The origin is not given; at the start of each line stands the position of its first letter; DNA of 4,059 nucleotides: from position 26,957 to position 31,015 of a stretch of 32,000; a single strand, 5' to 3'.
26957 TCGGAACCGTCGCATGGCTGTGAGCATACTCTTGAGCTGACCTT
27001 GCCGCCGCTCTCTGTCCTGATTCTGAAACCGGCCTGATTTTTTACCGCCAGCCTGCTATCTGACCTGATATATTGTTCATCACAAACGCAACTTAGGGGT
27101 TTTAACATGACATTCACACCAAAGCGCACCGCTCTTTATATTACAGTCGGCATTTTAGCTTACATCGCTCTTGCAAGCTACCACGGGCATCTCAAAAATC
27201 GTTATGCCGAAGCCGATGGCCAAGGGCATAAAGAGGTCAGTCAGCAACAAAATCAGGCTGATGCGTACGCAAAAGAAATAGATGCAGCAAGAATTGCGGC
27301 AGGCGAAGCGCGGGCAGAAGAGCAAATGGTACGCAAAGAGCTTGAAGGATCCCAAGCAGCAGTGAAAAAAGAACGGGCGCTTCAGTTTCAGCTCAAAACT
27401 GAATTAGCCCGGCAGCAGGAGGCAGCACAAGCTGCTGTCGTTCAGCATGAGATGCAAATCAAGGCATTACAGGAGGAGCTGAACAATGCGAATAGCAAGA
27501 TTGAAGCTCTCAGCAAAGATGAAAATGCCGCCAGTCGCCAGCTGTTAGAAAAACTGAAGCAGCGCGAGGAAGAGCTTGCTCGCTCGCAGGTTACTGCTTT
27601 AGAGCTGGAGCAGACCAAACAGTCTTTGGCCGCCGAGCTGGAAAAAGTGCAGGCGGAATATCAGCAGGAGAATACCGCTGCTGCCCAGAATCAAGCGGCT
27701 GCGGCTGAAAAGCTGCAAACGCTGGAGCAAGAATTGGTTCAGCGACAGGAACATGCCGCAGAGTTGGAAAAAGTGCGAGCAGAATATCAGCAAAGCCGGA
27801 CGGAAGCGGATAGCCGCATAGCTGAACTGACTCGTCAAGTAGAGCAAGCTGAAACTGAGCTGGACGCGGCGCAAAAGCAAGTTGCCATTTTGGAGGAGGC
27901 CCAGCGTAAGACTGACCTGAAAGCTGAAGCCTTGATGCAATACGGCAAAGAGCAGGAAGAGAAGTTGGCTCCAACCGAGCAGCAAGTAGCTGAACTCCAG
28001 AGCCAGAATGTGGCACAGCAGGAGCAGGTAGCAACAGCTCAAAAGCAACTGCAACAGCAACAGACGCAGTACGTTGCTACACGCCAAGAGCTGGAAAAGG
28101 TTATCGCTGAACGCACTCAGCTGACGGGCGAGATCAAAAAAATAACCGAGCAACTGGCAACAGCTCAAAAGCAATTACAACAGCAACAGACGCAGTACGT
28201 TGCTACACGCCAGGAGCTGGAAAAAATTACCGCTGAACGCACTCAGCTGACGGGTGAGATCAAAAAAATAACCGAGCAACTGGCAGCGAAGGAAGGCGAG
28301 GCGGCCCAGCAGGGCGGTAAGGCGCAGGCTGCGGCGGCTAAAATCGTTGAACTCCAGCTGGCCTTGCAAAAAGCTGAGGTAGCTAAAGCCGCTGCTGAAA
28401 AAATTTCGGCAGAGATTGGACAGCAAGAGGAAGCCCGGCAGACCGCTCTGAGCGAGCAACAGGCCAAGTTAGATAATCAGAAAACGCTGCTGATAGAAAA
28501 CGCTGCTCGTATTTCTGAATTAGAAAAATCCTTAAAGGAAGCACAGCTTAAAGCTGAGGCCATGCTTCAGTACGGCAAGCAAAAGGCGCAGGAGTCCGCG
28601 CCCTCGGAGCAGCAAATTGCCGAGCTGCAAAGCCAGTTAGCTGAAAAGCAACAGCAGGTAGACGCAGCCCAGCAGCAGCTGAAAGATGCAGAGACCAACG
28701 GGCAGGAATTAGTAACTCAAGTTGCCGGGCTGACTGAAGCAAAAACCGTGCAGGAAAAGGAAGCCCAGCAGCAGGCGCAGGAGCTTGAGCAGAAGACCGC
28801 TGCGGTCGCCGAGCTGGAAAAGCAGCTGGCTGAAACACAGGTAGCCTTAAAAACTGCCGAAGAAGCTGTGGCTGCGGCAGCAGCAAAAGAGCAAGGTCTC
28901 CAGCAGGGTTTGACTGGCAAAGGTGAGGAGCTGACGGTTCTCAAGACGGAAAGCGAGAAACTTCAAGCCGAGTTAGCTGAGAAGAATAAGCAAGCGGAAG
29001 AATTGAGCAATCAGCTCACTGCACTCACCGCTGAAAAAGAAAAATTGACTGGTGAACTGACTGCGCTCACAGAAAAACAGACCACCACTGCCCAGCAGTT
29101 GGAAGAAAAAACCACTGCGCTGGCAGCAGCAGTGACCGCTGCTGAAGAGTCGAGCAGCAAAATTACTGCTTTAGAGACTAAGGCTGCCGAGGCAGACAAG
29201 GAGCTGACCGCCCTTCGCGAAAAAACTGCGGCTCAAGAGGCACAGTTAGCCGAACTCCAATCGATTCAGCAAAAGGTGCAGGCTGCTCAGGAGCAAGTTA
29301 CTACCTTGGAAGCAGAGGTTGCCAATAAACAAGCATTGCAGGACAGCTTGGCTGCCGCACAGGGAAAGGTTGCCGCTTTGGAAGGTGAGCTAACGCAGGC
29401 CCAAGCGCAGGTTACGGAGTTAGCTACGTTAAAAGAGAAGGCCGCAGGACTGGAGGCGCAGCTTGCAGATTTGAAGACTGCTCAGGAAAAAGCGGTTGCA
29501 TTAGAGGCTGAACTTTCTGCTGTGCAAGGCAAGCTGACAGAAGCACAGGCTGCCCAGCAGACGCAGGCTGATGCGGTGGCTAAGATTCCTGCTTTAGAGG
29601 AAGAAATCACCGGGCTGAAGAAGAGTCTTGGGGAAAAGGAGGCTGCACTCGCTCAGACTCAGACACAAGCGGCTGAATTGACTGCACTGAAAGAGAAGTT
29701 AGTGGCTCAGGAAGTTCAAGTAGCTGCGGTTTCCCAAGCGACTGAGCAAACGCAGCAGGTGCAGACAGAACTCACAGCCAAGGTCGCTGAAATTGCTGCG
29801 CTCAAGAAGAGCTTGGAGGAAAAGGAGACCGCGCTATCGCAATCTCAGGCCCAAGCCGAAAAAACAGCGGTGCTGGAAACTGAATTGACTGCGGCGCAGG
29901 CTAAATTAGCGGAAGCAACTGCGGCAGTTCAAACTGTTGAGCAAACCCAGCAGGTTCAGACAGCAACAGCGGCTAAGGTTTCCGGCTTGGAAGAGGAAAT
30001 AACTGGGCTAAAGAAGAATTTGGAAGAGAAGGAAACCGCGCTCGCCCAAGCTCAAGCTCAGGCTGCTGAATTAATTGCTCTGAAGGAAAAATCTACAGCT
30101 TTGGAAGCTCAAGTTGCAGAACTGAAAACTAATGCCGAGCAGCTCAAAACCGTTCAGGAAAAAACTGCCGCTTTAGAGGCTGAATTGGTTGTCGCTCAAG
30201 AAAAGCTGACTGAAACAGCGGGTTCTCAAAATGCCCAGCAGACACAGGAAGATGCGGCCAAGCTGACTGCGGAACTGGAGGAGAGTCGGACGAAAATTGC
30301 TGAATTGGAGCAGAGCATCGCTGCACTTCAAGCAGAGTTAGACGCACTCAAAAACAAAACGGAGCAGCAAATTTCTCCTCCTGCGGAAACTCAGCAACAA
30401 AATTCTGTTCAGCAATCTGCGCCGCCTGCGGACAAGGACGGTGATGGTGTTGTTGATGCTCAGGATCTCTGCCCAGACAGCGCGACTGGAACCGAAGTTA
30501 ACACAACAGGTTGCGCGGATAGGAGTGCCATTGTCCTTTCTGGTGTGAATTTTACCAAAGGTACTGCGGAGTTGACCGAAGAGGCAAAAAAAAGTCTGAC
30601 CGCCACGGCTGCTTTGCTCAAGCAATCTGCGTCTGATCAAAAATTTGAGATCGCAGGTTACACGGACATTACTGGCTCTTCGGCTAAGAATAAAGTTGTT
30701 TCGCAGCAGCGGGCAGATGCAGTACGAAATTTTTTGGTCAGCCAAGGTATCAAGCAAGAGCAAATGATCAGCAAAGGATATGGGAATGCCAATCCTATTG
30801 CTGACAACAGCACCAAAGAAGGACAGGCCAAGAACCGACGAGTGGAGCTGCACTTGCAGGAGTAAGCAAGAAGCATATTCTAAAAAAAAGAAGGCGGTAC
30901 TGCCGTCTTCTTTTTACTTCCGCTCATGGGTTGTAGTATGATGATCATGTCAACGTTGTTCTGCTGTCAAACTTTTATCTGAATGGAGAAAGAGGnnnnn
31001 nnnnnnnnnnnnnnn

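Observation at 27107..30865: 1252-aa membrane-to-peptidoglycan coiled-coil protein far longer than a periplasm is wide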

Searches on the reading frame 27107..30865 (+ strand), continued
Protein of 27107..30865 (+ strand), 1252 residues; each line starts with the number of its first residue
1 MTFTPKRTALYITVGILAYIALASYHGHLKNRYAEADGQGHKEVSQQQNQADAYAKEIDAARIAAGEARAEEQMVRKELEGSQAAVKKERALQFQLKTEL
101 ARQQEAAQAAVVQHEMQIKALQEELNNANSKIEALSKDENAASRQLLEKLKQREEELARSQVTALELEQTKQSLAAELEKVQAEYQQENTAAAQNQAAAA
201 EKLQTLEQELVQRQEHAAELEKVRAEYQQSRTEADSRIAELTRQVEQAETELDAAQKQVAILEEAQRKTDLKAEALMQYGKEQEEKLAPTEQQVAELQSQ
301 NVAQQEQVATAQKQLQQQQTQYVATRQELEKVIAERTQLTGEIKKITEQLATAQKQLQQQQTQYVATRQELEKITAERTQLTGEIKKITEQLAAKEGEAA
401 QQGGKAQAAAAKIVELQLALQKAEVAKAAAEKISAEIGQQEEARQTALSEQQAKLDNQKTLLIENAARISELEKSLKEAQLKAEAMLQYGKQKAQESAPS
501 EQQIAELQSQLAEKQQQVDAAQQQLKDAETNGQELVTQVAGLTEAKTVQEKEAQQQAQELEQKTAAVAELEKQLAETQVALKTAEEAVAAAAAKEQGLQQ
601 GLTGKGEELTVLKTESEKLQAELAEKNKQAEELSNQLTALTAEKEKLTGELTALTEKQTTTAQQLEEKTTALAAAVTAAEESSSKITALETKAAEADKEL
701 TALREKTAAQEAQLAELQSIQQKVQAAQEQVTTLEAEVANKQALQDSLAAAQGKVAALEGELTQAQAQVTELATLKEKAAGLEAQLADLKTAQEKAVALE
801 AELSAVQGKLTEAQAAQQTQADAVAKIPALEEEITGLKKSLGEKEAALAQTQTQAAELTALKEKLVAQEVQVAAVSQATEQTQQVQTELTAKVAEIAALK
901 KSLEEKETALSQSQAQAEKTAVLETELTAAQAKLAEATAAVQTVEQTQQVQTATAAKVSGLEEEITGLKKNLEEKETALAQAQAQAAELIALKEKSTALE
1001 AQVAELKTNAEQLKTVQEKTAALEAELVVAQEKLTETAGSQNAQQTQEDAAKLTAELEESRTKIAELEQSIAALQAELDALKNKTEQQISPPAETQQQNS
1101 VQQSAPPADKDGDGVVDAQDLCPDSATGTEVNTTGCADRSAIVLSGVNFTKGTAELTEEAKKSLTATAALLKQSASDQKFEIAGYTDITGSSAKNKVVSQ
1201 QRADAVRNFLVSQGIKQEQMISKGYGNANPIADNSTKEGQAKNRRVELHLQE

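Call 86: search_protein_families(library=pfam, proteins=[P0141, P0247, P0123, P0122, P0127, P0158, P0187, P0164, P0207], max_evalue=0.0001)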
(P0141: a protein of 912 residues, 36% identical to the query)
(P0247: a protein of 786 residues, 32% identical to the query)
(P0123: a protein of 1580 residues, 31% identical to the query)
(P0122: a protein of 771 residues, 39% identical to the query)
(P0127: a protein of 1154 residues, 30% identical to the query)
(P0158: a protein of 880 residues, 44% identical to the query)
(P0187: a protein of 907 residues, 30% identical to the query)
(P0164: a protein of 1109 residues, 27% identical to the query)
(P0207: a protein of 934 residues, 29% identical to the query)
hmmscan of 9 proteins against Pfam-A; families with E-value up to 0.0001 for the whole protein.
P0141 (912 aa): 3 families
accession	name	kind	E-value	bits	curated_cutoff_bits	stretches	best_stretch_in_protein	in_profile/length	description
PF00691.25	OmpA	-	1.9e-57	192.1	27.2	3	646-740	2-98/98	OmpA family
PF05359.17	DUF748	-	2.5e-11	42.9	50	0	642-687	879-924/1037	Domain of Unknown Function (DUF748)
PF04972.22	BON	-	3.7e-07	30.8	27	0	52-95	26-68/69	BON domain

P0247 (786 aa): 2 families
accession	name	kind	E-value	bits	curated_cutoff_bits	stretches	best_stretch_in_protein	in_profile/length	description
PF00691.25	OmpA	-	4.9e-22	78.5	27.2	1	683-777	2-98/98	OmpA family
PF13851.11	GAS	-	8.1e-05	22.5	32.3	0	482-575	49-138/200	Growth-arrest specific micro-tubule binding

P0123 (1580 aa): 3 families
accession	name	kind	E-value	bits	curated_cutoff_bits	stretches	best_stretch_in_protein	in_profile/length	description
PF00691.25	OmpA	-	1.8e-126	413.4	27.2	7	358-454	1-98/98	OmpA family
PF05359.17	DUF748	-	6.4e-24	84.5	50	1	351-412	875-938/1037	Domain of Unknown Function (DUF748)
PF01389.23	OmpA_membrane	-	9.4e-07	29.2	21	1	132-271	4-144/180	OmpA-like transmembrane domain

P0122 (771 aa): 4 families
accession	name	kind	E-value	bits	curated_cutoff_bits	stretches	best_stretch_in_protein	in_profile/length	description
PF00691.25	OmpA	-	3.2e-109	358.1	27.2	5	489-583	2-98/98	OmpA family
PF05359.17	DUF748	-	2.8e-26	92.3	50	1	483-532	877-926/1037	Domain of Unknown Function (DUF748)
PF02412.23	TSP_3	-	2.4e-10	40.3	25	0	158-179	13-34/36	Thrombospondin type 3 repeat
PF09476.15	Pilus_CpaD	-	5.3e-06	26.8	31.1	0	62-193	44-167/200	Pilus biogenesis CpaD protein (pilus_cpaD)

P0127 (1154 aa): 2 families
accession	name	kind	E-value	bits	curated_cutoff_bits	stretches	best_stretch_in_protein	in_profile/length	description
PF00691.25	OmpA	-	2.9e-95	313.4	27.2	5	233-328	2-98/98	OmpA family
PF05359.17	DUF748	-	7e-25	87.7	50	2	1043-1089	879-925/1037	Domain of Unknown Function (DUF748)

P0158 (880 aa): 2 families
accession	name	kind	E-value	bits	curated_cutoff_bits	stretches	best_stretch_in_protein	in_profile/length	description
PF00691.25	OmpA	-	7.9e-34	116.4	27.2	2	775-870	2-98/98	OmpA family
PF20159.5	YidB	-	3.6e-13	50.4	24.3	1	36-117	49-130/132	YidB-like protein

P0187 (907 aa): 1 family
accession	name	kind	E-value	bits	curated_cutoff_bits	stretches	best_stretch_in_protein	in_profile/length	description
PF00691.25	OmpA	-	3.2e-64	213.8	27.2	5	657-748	5-98/98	OmpA family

P0164 (1109 aa): 3 families
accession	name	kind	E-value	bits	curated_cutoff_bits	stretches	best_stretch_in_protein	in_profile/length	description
PF00691.25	OmpA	-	1.3e-20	74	27.2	1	967-1062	1-98/98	OmpA family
PF02412.23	TSP_3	-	2e-06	27.8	25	1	919-946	4-33/36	Thrombospondin type 3 repeat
PF19220.6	Rod_CreS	-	3.3e-05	23.6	100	1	539-688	47-193/359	Crescentin, rod domain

P0207 (934 aa): 2 families
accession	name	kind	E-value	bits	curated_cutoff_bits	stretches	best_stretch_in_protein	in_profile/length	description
PF00691.25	OmpA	-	1.7e-21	76.8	27.2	1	831-925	2-98/98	OmpA family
PF08614.16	ATG16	-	1.7e-05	25.5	33.7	0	20-148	20-152/200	Autophagy protein 16 (ATG16)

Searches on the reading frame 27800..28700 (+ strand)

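Call 84: search_protein_families(library=pfam, proteins=[window:27800-28700:+], max_evalue=1)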
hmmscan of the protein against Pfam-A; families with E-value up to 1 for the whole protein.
window:27800-28700:+ (300 aa): 7 families
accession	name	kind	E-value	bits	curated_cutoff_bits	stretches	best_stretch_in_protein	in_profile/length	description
PF08614.16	ATG16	-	0.0014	19.3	33.7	1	7-170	27-197/200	Autophagy protein 16 (ATG16)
PF12629.12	Pox_polyA_pol_C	-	0.0042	17.4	27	1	234-294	10-70/200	Poxvirus poly(A) polymerase C-terminal domain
PF16789.10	YscO-like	-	0.037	14.5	27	1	112-166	93-147/161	YscO-like protein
PF13883.13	CREG_beta-barrel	-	0.041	14.3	27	0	126-167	78-116/167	CREG, beta-barrel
PF06156.18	YabA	-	0.045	14.8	30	1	75-144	8-77/103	Initiation control protein YabA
PF20985.2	Legum_prodom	-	0.22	12.3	25.2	0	96-127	1-32/97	Legumain, prodomain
PF00038.26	Filament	-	0.67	10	40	1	105-297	27-222/313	Intermediate filament protein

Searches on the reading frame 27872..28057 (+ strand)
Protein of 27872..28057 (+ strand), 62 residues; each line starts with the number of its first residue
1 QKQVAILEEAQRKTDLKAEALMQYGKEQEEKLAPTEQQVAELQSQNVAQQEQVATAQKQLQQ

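Call 83: search_solved_structures(query=A3, max_evalue=1, show_alignments=2)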
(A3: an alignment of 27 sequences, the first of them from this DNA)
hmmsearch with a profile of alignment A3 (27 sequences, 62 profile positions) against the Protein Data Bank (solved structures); distinct sequences matched with E-value up to 1: 3.
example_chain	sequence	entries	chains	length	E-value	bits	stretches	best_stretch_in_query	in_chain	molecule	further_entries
4r4l_A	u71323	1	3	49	0.14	15.3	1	36-61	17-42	cGMP-dependent protein kinase 1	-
1zxa_A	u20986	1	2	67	0.29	14.2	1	36-61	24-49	cGMP-dependent protein kinase 1, alpha isozyme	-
4g1a_A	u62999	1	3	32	0.54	13.4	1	33-59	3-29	AQ-C16C19 peptide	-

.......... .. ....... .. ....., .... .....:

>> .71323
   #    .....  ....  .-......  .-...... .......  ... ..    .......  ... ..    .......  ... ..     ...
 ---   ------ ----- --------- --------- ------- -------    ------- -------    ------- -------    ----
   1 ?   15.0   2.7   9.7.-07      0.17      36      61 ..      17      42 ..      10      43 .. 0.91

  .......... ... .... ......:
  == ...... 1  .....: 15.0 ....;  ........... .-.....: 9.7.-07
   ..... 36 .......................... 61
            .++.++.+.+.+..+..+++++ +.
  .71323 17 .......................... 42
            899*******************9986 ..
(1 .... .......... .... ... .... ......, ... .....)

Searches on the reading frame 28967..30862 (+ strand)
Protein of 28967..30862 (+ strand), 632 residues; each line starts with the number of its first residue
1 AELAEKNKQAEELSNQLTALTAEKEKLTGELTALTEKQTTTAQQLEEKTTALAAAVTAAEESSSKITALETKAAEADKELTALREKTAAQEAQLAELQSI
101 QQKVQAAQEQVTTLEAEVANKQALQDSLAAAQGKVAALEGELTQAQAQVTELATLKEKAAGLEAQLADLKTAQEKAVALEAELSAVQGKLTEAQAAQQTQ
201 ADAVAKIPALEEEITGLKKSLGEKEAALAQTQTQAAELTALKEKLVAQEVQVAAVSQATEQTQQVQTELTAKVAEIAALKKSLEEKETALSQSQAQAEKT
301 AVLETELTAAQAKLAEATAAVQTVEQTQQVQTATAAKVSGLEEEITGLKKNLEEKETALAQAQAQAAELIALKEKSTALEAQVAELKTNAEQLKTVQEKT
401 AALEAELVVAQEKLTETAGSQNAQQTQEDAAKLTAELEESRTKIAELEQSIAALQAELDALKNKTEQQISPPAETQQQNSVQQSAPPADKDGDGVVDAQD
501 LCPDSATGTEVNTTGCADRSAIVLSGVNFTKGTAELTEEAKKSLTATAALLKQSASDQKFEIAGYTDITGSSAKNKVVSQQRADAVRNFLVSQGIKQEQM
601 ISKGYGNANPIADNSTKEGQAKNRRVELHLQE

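Call 68: predict_structure(protein=window:28967-30862:+)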
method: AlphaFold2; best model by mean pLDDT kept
length: 632 residues; sequences in the alignment: 1
mean_pLDDT: 61.6   pTM: 0.33
mean pLDDT of the five models: 61.6, 60.7, 59.8, 58.9, 56.0
residues with pLDDT >= 90: 0; 70-90: 251; 50-70: 235; < 50: 146
segments of 3 or more residues with pLDDT < 50: 161-166, 168-171, 293-295, 469-537, 549-582, 601-616, 630-632
pLDDT, mean of each block of 10 residues (from residue 1): 64 73 71 64 61 62 60 66 66 63 62 64 67 69 65 56 47 49 56 65 75 78 74 73 77 72 71 72 70 54 70 72 74 77 81 77 72 77 80 81 79 69 75 81 79 76 59 32 32 36 33 31 29 41 50 38 27 34 56 58 40 46 58 37
secondary structure, 60 per line:
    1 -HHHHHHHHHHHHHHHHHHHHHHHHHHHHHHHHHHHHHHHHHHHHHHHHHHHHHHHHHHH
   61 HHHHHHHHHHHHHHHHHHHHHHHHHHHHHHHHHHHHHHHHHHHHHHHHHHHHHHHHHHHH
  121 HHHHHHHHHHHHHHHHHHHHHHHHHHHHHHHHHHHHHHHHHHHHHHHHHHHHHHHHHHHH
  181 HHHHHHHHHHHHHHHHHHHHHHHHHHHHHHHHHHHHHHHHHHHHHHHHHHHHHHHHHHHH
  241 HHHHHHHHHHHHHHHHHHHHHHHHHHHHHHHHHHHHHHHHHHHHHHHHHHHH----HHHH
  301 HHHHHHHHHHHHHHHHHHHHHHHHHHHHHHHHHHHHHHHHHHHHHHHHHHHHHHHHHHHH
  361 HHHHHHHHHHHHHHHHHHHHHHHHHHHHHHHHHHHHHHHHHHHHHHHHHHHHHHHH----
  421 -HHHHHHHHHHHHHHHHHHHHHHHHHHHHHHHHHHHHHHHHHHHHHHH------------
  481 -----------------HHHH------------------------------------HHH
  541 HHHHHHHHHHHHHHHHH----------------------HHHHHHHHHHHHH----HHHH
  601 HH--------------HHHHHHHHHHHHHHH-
elements in order: H2-292 H297-416 H422-468 H498-501 H538-557 H580-592 H597-602 H617-631
